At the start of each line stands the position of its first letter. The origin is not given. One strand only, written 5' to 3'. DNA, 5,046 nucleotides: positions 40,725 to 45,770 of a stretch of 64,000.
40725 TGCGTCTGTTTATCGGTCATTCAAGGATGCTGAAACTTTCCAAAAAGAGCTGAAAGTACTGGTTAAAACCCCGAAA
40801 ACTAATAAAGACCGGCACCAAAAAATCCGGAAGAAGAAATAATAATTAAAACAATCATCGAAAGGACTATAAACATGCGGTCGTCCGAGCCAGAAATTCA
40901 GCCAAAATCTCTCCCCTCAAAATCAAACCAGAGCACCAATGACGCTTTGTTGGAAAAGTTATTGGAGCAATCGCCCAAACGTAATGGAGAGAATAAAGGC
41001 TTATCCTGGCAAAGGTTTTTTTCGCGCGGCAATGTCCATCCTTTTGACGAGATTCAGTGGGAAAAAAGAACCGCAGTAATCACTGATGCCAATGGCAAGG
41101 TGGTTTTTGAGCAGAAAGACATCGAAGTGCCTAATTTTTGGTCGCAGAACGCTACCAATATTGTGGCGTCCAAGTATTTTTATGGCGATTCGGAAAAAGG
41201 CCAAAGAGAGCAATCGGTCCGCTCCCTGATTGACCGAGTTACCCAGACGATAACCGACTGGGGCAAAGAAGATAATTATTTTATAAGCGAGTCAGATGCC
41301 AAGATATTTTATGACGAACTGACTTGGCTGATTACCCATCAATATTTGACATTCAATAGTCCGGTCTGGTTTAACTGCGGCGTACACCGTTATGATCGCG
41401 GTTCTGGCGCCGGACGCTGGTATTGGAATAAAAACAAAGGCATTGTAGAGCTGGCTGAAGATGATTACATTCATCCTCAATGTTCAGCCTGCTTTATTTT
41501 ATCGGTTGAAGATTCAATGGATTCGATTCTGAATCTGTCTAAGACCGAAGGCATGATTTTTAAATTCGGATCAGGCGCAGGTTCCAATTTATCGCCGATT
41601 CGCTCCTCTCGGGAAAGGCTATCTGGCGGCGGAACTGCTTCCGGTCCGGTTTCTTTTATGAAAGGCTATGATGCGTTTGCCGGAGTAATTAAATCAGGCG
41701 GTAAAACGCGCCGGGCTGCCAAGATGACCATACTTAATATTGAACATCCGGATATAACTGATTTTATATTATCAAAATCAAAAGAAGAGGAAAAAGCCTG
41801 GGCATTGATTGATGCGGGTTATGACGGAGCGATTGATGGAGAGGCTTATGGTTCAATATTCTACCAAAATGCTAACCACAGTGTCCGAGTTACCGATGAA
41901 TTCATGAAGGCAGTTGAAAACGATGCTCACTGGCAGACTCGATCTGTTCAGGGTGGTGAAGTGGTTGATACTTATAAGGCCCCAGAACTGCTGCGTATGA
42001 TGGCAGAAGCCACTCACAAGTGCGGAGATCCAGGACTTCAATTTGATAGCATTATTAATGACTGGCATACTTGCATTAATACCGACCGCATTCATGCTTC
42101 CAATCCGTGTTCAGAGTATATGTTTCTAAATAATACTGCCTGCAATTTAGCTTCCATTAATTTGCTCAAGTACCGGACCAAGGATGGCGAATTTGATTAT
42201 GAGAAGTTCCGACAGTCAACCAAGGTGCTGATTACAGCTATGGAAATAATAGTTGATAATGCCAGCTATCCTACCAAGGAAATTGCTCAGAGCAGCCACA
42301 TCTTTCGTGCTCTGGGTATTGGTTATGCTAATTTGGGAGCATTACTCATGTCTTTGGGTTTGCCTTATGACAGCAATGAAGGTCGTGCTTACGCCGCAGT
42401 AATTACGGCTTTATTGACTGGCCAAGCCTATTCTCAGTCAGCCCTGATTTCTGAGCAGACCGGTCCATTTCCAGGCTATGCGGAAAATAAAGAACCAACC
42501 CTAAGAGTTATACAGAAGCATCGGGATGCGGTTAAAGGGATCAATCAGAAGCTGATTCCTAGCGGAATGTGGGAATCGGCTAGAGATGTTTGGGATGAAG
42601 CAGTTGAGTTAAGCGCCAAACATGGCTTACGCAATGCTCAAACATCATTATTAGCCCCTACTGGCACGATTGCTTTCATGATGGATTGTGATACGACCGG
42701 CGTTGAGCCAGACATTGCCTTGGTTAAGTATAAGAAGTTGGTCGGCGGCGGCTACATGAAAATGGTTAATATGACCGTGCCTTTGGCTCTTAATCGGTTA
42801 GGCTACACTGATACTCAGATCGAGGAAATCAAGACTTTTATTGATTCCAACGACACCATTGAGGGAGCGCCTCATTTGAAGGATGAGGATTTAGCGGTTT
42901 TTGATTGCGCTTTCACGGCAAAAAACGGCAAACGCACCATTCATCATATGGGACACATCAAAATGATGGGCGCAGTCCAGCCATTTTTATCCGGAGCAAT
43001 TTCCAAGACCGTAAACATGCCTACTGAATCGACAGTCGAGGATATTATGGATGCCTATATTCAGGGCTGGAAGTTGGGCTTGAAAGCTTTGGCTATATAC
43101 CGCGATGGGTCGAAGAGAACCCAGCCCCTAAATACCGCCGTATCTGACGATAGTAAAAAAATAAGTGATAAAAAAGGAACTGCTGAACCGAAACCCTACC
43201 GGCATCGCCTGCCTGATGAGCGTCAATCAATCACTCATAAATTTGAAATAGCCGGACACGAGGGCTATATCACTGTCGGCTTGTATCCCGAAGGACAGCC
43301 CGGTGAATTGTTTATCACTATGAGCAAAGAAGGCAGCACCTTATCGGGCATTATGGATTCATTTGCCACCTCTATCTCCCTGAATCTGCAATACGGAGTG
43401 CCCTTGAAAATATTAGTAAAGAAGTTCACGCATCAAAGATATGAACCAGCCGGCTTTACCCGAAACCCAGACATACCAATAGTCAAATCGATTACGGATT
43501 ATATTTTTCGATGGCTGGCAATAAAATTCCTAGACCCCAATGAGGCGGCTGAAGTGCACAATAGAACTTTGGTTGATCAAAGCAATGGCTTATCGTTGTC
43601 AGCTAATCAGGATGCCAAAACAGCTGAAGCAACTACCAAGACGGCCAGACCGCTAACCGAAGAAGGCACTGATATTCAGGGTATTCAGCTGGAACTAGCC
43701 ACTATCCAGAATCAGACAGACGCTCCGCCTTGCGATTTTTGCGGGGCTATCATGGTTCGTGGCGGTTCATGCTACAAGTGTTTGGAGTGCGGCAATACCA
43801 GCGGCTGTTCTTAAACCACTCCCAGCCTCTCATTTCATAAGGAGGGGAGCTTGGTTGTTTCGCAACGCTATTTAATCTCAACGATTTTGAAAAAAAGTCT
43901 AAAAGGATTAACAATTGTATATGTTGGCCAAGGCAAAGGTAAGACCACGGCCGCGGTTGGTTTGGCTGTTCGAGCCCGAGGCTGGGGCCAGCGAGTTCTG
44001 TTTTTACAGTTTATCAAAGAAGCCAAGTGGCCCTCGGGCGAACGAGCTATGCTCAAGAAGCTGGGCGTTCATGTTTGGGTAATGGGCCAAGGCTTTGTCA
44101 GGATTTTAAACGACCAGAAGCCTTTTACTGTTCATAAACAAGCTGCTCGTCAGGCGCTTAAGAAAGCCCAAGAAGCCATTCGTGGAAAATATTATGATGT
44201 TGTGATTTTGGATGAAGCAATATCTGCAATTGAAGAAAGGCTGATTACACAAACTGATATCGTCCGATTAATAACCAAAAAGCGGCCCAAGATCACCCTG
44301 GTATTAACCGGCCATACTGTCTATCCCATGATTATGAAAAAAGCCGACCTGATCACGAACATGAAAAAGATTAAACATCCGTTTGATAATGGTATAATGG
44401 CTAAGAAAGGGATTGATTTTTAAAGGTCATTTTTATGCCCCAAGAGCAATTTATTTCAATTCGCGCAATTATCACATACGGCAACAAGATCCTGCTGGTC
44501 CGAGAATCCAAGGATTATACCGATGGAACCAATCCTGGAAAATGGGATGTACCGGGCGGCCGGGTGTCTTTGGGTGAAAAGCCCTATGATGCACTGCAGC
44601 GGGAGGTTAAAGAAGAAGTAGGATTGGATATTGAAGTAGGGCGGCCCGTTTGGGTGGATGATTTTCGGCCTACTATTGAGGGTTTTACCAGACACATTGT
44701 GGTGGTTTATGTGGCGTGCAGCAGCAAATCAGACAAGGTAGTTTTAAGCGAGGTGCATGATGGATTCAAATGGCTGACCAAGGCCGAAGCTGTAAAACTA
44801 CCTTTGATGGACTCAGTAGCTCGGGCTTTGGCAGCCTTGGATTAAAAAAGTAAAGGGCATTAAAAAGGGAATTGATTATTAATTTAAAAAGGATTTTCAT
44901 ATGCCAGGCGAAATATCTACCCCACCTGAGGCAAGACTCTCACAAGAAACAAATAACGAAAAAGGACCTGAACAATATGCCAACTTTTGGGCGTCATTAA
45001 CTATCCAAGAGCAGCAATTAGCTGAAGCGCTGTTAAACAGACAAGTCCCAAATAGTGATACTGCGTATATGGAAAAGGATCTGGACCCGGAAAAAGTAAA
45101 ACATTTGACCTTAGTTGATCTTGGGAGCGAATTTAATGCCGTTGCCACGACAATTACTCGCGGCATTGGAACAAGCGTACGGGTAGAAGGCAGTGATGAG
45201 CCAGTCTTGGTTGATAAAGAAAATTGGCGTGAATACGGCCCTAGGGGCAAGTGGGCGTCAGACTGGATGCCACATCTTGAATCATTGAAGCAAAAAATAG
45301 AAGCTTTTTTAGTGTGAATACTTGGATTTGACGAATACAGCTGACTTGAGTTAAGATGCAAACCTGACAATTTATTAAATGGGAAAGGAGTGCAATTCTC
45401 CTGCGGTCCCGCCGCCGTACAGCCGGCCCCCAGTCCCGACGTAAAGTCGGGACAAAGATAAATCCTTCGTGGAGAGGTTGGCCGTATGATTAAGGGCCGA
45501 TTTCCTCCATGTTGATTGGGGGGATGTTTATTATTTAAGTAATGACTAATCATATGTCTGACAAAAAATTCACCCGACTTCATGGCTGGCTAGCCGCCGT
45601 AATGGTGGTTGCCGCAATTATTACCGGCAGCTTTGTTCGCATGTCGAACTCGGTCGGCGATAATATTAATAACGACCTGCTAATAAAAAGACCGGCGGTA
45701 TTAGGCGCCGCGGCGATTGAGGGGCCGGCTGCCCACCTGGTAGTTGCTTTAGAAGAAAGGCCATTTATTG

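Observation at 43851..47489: Cobalamin acquisition module: adenosyltransferase, candidate B12 riboswitch, DUF4430 protein and ECF S-component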

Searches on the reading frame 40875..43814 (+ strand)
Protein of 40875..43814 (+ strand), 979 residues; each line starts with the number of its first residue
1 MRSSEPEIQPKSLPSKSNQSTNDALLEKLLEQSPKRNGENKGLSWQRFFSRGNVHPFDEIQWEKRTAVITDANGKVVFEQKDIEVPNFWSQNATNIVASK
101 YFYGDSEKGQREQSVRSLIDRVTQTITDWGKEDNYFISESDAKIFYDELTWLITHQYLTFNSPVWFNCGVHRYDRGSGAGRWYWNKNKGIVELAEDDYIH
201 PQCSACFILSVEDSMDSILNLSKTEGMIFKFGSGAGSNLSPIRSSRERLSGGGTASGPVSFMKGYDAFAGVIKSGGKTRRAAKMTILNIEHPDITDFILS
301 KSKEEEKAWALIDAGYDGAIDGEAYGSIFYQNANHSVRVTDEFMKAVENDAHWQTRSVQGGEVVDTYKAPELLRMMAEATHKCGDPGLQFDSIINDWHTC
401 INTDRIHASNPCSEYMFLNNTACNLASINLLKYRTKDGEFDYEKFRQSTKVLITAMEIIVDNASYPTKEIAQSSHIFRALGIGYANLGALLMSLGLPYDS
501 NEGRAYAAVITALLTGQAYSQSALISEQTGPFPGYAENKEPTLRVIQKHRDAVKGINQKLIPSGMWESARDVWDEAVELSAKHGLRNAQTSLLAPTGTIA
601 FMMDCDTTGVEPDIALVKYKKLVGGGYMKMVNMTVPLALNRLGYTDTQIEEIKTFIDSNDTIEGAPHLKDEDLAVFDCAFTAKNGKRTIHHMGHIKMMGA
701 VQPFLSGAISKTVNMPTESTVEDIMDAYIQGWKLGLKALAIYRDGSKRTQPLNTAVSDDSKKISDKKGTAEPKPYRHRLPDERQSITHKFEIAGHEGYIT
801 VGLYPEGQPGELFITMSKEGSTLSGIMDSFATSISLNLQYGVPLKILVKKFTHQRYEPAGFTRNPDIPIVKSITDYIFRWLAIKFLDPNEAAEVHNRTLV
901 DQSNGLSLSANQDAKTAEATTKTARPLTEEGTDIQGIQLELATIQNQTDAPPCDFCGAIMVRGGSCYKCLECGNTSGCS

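Call 5: search_protein_families(library=pfam, proteins=[window:40875-43814:+], max_evalue=0.01)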
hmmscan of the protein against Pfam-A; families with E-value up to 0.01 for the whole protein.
window:40875-43814:+ (979 aa): 4 families
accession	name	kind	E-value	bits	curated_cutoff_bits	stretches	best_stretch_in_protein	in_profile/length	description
PF02867.20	Ribonuc_red_lgC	-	4.1e-137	458.4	23.9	1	204-742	1-523/523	Ribonucleotide reductase, barrel domain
PF08471.15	Ribonuc_red_2_N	-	1.3e-23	83.5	27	1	73-156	1-103/103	Class II vitamin B12-dependent ribonucleotide reductase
PF12637.14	TSCPD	-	1.1e-08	35.7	22.8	1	795-882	12-85/88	TSCPD domain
PF00317.26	Ribonuc_red_lgN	-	0.003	18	28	1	91-171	5-75/77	Ribonucleotide reductase, all-alpha domain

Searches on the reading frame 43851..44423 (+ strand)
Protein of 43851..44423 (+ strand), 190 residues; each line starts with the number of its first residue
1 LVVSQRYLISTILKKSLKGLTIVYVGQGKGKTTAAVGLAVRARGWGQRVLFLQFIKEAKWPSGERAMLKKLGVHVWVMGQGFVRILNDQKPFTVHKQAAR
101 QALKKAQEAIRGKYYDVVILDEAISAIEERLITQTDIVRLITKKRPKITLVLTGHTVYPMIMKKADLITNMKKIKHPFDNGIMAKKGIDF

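Call 5: search_protein_families(library=pfam, proteins=[window:43851-44423:+], max_evalue=0.01)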
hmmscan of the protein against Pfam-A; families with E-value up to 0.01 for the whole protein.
window:43851-44423:+ (190 aa): 2 families
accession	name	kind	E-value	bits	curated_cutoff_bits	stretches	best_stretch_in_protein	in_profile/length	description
PF02572.21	CobA_CobO_BtuR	-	4.9e-56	190.1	25.7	1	18-190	2-172/172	ATP:corrinoid adenosyltransferase BtuR/CobO/CobP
PF13614.12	AAA_31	-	0.0073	16.7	27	0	28-52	12-36/177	AAA domain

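Call 8: search_protein_families(library=ncbifam, proteins=[window:43851-44423:+], max_evalue=0.1)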
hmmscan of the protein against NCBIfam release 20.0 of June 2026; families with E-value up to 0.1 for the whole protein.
window:43851-44423:+ (190 aa): 6 families
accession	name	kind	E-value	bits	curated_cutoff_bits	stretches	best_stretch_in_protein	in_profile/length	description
NF004637.0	PRK05986.1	subfamily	7.3e-47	159.6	185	1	14-190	24-197/197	cob(I)yrinic acid a,c-diamide adenosyltransferase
TIGR00708.1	cobA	equivalog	6.7e-43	146.5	167.75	1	17-190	4-177/177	cob(I)yrinic acid a,c-diamide adenosyltransferase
NF005648.0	PRK07414.1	equivalog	8.2e-17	61.3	248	1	12-175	15-176/178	P-loop NTPase family protein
NF005647.0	PRK07413.1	equivalog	1.5e-14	53.5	426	1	15-181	16-192/382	cob(I)yrinic acid a,c-diamide adenosyltransferase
NF041546.1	ParA_partition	equivalog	0.018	14.6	180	0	28-51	10-33/203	ParA family partition ATPase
NF005098.0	PRK06526.1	subfamily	0.059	12.8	296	0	23-52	113-143/266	transposase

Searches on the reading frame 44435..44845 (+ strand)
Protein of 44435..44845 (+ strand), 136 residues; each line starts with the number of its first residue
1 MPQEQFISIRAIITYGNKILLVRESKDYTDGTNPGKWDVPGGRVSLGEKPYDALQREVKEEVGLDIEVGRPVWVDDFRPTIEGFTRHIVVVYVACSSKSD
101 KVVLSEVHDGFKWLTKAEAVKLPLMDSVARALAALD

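Call 5: search_protein_families(library=pfam, proteins=[window:44435-44845:+], max_evalue=0.01)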
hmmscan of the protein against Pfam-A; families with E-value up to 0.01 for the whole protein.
window:44435-44845:+ (136 aa): 2 families
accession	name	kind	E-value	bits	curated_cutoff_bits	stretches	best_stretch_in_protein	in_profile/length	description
PF00293.34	NUDIX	-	2.2e-19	70.2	21.1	1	10-127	7-125/134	NUDIX domain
PF14815.12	NUDIX_4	-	3.8e-05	23.9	35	1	30-133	20-112/113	NUDIX domain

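Call 8: search_protein_families(library=ncbifam, proteins=[window:44435-44845:+], max_evalue=0.1)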
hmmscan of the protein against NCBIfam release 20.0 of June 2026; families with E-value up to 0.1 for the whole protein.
window:44435-44845:+ (136 aa): 23 families
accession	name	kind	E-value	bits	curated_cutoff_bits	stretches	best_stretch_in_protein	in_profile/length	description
NF007834.0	PRK10546.1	equivalog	9.3e-12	44.9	156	1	9-126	7-116/135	pyrimidine (deoxy)nucleoside triphosphate diphosphatase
NF012016.0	PRK15472.1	equivalog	3.4e-11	43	95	1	9-128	7-131/141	nucleoside triphosphatase NudI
NF006530.0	PRK08999.1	equivalog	2.7e-10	39.8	245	1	11-77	11-75/315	Nudix family hydrolase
TIGR00586.1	mutt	equivalog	9e-09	35.4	97.9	1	7-69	7-66/129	8-oxo-dGTP diphosphatase MutT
NF041652.1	Nud_hyd_Dein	equivalog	2.8e-08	34.1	200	1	12-70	20-78/152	Nudix hydrolase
NF011963.0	PRK15434.1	subfamily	5.1e-08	32.8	146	1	30-121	38-136/159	GDP-mannose mannosyl hydrolase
NF008044.0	PRK10776.1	equivalog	9.1e-08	32.1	148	1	29-71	25-67/130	8-oxo-dGTP diphosphatase MutT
NF006961.0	PRK09438.1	equivalog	4.4e-07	29.5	103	1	33-133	30-143/151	dihydroneopterin triphosphate diphosphatase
NF001299.0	PRK00241.1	equivalog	4.5e-06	26.3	158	1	11-132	140-251/263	NAD(+) diphosphatase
NF008736.0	PRK11762.1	equivalog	8.4e-06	25.4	169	1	15-64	57-103/186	ADP compounds hydrolase NudE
NF001938.0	PRK00714.1-5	equivalog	4.5e-05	22.9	116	1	15-65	23-75/172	RNA pyrophosphohydrolase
NF001936.0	PRK00714.1-3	equivalog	0.00011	22.2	118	1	35-67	35-68/155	RNA pyrophosphohydrolase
TIGR02705.1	nudix_YtkD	equivalog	0.00011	21.8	154.4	1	37-66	47-76/156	RNA deprotection pyrophosphohydrolase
NF001937.0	PRK00714.1-4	equivalog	0.00014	21.6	139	1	34-66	30-62/161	RNA pyrophosphohydrolase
NF052459.1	OxoGTPPhMutT1Mycb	equivalog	0.00014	21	475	1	36-121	30-111/292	8-oxo-(d)GTP phosphatase MutT1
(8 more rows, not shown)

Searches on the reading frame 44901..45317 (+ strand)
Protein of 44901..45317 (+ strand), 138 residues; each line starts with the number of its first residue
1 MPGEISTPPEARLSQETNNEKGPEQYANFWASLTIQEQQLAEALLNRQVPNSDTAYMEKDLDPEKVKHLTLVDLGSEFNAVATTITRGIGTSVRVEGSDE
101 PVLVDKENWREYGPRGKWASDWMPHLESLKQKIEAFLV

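Call 5: search_protein_families(library=pfam, proteins=[window:44901-45317:+], max_evalue=0.01)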
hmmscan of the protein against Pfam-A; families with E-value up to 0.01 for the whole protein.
window:44901-45317:+ (138 aa): 0 families

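Call 8: search_protein_families(library=ncbifam, proteins=[window:44901-45317:+], max_evalue=0.1)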
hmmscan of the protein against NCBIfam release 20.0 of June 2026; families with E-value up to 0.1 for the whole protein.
window:44901-45317:+ (138 aa): 0 families

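Call 77: find_homologous_proteins(query=window:44901-45317:+, max_evalue=0.01)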
Query window:44901-45317:+ (138 aa): 1 proteins with E <= 0.01 among 53 candidates.
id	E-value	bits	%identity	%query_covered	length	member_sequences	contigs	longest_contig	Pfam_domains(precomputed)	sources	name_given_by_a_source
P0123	1.3e-86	306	100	100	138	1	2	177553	-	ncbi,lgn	ncbi:MAG: hypothetical protein V1853_01455 [bacterium]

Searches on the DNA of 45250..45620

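Call 4: search_rna_families(source=window, start=45250, end=45620, threshold=evalue, max_evalue=10, show_alignments=5)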
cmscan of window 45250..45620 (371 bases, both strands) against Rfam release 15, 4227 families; matches with E-value up to 10: 2.
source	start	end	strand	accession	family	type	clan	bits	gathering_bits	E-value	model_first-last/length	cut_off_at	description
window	45337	45452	+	RF00174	Cobalamin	Cis-reg; riboswitch;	CL00101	30.9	31.5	2.9e-06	1-189/189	no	Cobalamin riboswitch aptamer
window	45430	45451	+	RF03606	mir-2071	Gene; miRNA;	-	14.6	100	2.4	27-48/74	no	mir-2071 microRNA precursor family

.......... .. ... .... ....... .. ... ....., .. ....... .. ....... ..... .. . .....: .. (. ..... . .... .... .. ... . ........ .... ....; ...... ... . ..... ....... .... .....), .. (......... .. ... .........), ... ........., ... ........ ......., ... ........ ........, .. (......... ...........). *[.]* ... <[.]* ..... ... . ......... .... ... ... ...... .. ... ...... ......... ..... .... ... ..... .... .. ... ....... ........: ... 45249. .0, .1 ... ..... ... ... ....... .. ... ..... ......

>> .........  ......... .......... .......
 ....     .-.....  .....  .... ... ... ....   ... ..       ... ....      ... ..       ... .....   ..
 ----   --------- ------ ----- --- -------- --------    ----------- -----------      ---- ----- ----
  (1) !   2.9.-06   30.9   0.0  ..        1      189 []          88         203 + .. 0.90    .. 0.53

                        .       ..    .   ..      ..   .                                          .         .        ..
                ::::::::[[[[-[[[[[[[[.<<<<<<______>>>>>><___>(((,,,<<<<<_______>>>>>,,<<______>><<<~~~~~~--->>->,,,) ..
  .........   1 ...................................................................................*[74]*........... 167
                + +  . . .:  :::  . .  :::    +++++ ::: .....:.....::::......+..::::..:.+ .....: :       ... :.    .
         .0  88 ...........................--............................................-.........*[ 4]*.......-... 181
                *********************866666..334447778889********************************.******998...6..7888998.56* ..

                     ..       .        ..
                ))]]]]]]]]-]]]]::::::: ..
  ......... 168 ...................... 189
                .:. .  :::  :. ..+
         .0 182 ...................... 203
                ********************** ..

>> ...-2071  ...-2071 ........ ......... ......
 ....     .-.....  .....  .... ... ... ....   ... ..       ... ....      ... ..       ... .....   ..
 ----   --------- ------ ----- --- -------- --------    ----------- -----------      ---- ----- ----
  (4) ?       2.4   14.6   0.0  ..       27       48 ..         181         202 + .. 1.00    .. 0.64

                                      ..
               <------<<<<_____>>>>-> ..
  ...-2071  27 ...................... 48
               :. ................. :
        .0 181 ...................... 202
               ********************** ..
